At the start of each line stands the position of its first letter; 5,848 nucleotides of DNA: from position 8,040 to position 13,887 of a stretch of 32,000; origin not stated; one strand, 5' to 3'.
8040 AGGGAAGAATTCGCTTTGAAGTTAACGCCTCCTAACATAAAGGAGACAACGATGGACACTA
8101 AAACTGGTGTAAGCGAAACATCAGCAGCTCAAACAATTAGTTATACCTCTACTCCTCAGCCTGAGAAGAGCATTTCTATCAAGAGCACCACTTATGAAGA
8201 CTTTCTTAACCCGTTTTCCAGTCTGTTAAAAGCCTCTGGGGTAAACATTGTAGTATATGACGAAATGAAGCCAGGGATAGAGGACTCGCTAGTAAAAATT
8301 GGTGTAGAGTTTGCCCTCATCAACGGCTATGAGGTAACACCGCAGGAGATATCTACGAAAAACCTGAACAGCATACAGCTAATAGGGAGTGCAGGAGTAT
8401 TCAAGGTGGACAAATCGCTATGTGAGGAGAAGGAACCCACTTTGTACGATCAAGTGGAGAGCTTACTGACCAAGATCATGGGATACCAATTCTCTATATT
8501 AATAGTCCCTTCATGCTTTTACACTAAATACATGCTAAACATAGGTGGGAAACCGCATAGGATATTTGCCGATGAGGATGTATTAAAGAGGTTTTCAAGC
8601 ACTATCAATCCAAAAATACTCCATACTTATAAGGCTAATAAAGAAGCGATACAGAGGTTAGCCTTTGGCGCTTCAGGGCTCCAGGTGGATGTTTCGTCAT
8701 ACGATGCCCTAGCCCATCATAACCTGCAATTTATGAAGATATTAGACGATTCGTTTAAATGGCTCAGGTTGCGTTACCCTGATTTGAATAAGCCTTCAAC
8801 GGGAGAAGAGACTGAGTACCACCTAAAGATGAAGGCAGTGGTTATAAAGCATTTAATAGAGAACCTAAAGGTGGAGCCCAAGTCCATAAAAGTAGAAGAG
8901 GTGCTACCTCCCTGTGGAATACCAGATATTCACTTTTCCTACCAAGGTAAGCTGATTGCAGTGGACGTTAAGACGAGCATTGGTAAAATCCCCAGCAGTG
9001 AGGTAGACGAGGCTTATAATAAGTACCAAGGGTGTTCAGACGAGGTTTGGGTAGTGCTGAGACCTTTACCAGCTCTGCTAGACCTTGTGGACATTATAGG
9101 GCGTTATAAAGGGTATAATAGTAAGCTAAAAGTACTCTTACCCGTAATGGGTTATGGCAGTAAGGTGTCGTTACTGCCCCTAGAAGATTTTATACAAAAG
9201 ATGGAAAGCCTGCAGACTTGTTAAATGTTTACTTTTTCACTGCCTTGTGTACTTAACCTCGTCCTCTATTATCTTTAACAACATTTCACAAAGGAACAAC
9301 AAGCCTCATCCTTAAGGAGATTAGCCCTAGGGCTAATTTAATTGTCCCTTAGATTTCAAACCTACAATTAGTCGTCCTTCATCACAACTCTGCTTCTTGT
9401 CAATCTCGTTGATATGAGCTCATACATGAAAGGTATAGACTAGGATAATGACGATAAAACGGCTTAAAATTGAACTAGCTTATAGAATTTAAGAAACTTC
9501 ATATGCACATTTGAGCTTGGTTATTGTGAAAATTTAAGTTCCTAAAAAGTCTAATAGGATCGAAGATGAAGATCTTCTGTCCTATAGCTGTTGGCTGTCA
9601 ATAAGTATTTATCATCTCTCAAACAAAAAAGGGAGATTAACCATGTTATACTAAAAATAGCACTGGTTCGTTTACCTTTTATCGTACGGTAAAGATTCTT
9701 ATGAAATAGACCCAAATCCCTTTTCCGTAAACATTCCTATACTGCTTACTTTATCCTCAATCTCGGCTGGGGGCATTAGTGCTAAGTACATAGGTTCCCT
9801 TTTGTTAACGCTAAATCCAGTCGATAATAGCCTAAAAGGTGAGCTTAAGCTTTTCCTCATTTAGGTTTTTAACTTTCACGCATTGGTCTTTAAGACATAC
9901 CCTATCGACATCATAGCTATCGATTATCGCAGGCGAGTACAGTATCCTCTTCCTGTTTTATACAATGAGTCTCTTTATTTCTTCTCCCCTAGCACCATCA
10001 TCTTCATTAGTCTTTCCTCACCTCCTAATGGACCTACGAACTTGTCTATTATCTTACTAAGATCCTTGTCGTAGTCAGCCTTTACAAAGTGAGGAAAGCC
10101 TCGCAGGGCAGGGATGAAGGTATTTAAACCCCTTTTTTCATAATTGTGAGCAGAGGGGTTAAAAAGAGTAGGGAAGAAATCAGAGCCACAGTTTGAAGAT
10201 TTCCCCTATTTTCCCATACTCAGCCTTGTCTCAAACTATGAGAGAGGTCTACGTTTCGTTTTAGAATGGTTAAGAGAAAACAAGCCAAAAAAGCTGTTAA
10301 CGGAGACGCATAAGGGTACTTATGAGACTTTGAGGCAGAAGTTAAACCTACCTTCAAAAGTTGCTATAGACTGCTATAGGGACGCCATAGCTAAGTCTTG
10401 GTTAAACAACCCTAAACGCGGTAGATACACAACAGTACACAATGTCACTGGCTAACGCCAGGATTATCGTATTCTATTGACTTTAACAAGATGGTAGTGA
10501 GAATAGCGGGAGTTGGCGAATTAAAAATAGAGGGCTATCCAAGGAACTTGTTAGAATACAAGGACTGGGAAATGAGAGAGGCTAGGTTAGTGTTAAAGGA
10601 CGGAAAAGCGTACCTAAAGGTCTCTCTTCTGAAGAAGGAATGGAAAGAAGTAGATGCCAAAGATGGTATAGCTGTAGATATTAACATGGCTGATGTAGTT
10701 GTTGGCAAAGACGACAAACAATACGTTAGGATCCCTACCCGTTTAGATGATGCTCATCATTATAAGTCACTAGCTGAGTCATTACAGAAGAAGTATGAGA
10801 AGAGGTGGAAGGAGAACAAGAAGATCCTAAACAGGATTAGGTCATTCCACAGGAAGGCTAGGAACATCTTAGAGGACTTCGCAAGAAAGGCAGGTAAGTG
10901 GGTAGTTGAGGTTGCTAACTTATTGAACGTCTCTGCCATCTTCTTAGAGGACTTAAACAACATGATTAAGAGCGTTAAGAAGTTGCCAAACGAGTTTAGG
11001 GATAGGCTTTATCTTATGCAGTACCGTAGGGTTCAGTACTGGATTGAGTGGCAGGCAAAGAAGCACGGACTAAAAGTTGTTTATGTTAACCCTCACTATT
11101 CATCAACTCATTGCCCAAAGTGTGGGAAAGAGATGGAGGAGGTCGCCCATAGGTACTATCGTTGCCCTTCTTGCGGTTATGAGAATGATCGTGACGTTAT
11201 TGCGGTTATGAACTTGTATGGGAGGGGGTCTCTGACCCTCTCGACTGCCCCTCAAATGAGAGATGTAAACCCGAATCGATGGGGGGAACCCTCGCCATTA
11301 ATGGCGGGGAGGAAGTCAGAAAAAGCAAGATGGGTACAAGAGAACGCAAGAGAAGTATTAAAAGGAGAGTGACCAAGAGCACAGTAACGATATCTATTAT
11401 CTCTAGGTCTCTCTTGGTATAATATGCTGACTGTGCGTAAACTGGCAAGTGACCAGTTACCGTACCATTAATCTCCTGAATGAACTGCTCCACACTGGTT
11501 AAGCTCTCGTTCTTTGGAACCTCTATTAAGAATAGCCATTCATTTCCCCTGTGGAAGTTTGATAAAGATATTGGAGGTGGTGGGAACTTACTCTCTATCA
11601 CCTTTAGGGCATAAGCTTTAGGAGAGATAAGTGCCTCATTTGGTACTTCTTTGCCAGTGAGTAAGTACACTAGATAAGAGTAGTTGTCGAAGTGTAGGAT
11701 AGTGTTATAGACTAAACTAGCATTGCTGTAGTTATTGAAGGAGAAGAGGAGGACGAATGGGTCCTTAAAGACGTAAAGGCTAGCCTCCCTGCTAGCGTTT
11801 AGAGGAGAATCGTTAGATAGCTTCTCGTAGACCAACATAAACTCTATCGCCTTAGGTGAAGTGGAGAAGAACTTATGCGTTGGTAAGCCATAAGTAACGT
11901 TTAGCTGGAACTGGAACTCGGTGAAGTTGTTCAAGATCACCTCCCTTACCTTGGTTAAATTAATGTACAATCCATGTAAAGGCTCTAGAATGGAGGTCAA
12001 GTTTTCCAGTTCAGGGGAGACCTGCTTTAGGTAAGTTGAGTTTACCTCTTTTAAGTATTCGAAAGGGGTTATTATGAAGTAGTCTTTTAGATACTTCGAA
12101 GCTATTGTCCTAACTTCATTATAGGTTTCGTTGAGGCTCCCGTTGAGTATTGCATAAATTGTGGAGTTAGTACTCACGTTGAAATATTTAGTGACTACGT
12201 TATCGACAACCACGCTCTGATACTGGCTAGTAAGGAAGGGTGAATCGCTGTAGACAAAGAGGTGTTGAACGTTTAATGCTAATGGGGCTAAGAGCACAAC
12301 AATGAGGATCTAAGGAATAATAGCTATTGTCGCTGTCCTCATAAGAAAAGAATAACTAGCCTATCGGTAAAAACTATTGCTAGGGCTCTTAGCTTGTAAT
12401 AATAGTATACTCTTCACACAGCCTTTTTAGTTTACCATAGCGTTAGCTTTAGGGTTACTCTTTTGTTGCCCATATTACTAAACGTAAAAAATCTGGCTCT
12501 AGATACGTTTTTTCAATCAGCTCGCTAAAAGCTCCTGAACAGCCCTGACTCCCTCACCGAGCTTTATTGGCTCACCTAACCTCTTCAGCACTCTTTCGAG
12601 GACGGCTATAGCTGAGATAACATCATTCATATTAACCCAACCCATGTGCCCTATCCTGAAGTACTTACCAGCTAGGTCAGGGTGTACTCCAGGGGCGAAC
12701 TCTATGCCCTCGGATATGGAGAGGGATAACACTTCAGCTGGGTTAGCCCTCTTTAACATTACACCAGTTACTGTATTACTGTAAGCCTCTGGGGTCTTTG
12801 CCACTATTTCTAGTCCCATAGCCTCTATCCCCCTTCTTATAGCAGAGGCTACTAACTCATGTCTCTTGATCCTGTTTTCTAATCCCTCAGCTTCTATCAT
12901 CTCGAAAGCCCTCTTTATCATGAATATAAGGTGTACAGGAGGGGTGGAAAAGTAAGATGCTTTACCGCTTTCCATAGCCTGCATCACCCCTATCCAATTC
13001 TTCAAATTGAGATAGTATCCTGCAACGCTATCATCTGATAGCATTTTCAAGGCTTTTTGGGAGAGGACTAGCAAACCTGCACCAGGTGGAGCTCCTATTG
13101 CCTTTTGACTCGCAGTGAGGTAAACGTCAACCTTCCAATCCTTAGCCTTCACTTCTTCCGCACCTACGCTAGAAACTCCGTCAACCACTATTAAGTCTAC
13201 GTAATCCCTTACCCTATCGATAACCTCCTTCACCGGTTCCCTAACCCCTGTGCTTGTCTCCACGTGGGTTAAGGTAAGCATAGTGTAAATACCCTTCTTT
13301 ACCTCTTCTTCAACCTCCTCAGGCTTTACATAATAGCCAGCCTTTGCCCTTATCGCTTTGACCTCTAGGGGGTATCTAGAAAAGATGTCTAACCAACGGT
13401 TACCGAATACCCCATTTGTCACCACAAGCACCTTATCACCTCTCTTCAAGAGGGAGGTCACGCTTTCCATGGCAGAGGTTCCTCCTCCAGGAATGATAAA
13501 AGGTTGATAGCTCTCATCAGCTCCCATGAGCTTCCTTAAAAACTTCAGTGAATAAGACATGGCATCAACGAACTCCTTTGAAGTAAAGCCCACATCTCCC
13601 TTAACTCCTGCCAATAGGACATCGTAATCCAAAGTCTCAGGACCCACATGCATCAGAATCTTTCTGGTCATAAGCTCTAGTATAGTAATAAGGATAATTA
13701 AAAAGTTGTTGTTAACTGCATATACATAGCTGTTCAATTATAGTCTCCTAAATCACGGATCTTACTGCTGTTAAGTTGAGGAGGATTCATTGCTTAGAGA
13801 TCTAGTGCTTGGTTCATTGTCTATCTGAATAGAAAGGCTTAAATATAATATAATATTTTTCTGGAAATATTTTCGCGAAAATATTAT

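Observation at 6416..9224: Orphan two-gene operon (unknown ~367 aa protein + 553 aa repeat/nuclease protein): candidate undescribed system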

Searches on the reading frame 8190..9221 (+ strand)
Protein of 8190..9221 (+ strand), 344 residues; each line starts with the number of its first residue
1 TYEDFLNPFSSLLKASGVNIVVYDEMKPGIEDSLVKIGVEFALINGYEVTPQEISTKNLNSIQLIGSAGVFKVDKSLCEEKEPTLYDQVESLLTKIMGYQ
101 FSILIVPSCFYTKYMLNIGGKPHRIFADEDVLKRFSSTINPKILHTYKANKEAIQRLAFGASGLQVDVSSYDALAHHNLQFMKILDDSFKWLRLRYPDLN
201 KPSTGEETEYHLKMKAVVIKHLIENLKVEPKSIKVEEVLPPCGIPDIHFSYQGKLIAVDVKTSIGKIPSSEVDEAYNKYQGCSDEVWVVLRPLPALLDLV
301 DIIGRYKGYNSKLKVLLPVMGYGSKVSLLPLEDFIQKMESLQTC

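Call 30: find_homologous_proteins(query=A3, max_evalue=0.01)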
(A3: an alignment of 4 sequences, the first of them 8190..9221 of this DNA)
Query A3 (4 sequences) (344 aa, profile of the alignment): 7 proteins with E <= 0.01 among 8000 candidates.
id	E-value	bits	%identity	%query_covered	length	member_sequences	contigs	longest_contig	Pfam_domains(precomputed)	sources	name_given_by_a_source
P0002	5.4e-178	609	66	100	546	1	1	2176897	-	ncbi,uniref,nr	ncbi:hypothetical protein GWK48_10945 [Metallosphaera tengchongensis]|uniref:Uncharacterized protein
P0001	1.4e-172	592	100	100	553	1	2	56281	-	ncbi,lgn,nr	ncbi:MAG: hypothetical protein OWQ54_09805 [Sulfolobaceae archaeon]|nr:hypothetical protein [Sulfolo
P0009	3.6e-138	478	36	96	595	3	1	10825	-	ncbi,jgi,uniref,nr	ncbi:MAG: hypothetical protein TQ35_0009330 [Candidatus Aramenus sulfurataquae]|jgi:hypothetical pro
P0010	5.7e-124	432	36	96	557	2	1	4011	-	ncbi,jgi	-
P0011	4.2e-104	366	36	93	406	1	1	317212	-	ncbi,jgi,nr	ncbi:MAG: hypothetical protein MPF33_06350 [Candidatus Aramenus sp.]|jgi:hypothetical protein|nr:hyp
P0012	7.5e-61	224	38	97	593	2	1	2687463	-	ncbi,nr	ncbi:hypothetical protein [Acidianus manzaensis]|nr:hypothetical protein [Acidianus manzaensis]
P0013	9.6e-14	69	39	16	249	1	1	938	-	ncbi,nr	ncbi:MAG: hypothetical protein K1T65_10155, partial [Candidatus Aramenus sp.]|nr:hypothetical protei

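Call 31: search_solved_structures(query=A3, max_evalue=10, show_alignments=2)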
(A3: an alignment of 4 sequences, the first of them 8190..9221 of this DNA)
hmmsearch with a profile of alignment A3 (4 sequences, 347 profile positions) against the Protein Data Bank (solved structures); distinct sequences matched with E-value up to 10: 6.
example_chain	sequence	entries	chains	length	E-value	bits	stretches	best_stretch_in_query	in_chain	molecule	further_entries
5y6g_A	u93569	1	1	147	0.59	12.3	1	58-101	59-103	Flagellar brake protein YcgR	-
2wpr_A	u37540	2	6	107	0.7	12.1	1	215-291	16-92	TRIMERIC AUTOTRANSPORTER ADHESIN FRAGMENT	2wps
8ifg_C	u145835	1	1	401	1.1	11.5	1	304-343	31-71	Histone deacetylase clr6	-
8i02_B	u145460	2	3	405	1.1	11.5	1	304-343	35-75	Histone deacetylase clr6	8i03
5y6f_A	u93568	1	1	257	1.5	11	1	58-101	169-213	Flagellar brake protein YcgR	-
2gb3_A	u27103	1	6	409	1.6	10.9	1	4-111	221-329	aspartate aminotransferase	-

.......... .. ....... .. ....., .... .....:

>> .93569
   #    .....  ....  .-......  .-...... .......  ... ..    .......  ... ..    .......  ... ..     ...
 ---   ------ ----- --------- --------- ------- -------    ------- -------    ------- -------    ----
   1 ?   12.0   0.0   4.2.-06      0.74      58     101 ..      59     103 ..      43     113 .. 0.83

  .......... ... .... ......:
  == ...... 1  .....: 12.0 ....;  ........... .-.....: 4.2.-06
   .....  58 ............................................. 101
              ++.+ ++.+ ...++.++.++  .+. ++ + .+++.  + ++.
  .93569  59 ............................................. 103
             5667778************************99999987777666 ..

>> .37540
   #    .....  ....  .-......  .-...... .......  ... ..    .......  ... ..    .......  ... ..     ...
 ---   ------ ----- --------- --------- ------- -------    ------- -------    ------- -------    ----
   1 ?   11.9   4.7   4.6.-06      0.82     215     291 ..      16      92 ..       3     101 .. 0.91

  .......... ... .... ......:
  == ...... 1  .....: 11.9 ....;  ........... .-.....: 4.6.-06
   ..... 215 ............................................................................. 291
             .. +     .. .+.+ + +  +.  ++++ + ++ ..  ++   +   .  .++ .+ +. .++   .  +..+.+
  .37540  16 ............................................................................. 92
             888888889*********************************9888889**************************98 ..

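Call 34: find_encoding_contigs(protein=P0012, flank=10000, max_places=2)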
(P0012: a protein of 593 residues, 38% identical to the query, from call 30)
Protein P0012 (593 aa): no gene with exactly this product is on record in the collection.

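Call 38: find_related_loci(query=A3, collection=genome_contigs, flank=10000)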
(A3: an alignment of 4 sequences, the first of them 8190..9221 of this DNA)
Query A3 (344 aa) in genome_contigs; peptide patterns used: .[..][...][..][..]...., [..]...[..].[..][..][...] (x = any residue, [..] = any of these).
86 stretches matched a pattern; 1 encode a relative of the query (tblastn E <= 1e-3); 1 distinct loci.
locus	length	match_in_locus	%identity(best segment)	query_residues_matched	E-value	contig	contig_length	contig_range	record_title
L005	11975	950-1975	36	11-340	8e-54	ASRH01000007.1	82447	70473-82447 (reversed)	MAG: Candidatus Aramenus sulfurataquae isolate AZ1-illumina contig07, whole genome shotgun sequence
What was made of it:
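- Tried and rejected: It missed genomes known to carry the gene (call 38).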

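Call 61: search_protein_families(library=pfam, proteins=[P0012, P0009], max_evalue=1)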
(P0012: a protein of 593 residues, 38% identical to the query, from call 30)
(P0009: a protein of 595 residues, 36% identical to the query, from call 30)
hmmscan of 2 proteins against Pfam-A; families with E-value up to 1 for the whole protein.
P0012 (593 aa): 1 family
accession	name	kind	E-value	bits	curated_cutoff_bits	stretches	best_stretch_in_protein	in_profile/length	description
PF05554.16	Novirhabdo_Nv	-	0.19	11.9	25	1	356-435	14-91/122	Viral hemorrhagic septicemia virus non-virion protein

P0009 (595 aa): 0 families

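Call 84: find_related_loci(query=A3, collection=viral_contigs, flank=10000)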
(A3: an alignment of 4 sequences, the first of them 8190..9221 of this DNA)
Query A3 (344 aa) in viral_contigs; peptide patterns used: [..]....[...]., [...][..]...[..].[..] (x = any residue, [..] = any of these).
203 stretches matched a pattern, but none encodes a relative of the query by tblastn (E <= 1e-3).

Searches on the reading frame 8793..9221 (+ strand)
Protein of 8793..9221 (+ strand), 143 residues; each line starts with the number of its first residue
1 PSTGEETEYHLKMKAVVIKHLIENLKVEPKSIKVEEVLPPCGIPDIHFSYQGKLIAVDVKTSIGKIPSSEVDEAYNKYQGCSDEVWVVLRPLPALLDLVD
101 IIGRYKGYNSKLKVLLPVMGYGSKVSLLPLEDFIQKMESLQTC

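Call 76: search_solved_structures(query=A7, max_evalue=10, show_alignments=3)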
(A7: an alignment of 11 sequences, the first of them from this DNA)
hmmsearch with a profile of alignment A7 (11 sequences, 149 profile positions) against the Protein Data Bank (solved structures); distinct sequences matched with E-value up to 10: 3.
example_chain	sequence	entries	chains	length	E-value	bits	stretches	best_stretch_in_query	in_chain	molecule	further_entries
2cqz_A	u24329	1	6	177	0.35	14.2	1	11-83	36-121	177aa long hypothetical protein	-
2fok_A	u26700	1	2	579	0.49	13.7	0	6-71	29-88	FOKI RESTRICTION ENDONUCLEASE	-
1fok_A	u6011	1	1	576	1.6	12.1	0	6-71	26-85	PROTEIN (FOKI RESTRICTION ENDONUCLEASE)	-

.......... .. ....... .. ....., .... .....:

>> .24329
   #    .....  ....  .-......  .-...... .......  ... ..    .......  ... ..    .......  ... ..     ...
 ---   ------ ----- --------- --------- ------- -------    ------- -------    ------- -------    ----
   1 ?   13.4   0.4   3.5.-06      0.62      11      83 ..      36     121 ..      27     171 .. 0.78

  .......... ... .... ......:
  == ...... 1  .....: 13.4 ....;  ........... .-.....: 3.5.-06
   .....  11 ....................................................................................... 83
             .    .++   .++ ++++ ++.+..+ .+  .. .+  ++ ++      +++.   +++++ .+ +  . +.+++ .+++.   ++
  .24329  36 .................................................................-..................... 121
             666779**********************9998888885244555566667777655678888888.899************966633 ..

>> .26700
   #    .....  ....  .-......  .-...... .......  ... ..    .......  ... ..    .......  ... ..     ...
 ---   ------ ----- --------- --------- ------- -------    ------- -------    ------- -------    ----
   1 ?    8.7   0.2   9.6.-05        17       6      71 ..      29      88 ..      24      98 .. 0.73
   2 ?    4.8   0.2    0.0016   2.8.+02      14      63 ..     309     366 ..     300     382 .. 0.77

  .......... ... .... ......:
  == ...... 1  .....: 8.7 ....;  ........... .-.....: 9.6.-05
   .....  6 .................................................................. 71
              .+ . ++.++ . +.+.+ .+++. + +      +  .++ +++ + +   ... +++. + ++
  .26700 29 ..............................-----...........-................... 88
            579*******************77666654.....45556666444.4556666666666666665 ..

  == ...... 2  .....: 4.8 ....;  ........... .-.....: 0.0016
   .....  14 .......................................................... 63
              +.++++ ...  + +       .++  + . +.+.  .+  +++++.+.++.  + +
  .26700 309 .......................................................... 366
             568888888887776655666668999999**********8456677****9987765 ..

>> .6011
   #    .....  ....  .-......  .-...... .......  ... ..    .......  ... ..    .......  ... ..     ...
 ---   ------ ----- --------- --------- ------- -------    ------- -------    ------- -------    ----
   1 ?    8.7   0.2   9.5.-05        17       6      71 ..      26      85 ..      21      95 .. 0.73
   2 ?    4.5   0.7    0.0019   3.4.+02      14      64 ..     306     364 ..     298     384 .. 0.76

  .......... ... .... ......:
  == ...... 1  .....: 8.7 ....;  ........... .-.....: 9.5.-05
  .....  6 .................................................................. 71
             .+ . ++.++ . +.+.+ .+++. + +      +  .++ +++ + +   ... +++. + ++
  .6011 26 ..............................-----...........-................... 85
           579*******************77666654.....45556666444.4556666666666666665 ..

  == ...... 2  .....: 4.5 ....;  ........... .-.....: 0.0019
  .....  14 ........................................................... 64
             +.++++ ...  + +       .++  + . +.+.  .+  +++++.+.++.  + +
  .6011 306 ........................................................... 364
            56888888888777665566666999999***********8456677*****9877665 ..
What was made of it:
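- On PD-(D/E)xK nuclease superfamily (domain level): The PDB profile search gave nothing significant (call 76).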

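Call 96: search_protein_families(library=pfam, alignment_id=A7, max_evalue=10)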
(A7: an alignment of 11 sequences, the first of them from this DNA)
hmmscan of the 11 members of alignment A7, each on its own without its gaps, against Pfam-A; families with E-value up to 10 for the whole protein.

A. member 1, seq(143 aa): 1 family
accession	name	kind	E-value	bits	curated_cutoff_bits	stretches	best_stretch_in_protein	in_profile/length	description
PF06054.18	CoiA_nuc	-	0.021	15.4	20.3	1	6-80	1-70/158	Competence protein CoiA, nuclease-like domain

B. families by the number of members that match (of 11 scanned): 5 families
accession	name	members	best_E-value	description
PF15518.12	L_protein_N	1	0.019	L protein N-terminus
PF06054.18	CoiA_nuc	1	0.021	Competence protein CoiA, nuclease-like domain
PF13720.11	Acetyltransf_11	1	0.043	Udp N-acetylglucosamine O-acyltransferase; Domain 2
PF23130.1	IcmW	1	0.057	IcmW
PF00575.29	S1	1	0.13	S1 RNA binding domain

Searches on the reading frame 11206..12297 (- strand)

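Call 68: search_protein_families(library=pfam, proteins=[window:11206-12297:-], max_evalue=0.001)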
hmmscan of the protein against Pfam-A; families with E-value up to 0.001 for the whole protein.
window:11206-12297:- (363 aa): 1 family
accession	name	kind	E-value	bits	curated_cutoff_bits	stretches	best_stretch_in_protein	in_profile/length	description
PF03176.21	MMPL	-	3e-05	23.6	20.5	1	276-328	123-175/333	MMPL family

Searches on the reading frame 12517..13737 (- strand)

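Call 68: search_protein_families(library=pfam, proteins=[window:12517-13737:-], max_evalue=0.001)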
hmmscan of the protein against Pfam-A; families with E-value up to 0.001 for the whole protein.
window:12517-13737:- (406 aa): 1 family
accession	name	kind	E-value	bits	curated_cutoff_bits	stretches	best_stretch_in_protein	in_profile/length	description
PF00266.25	Aminotran_5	-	6.8e-28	98.1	21.5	1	52-352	37-340/371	Aminotransferase class-V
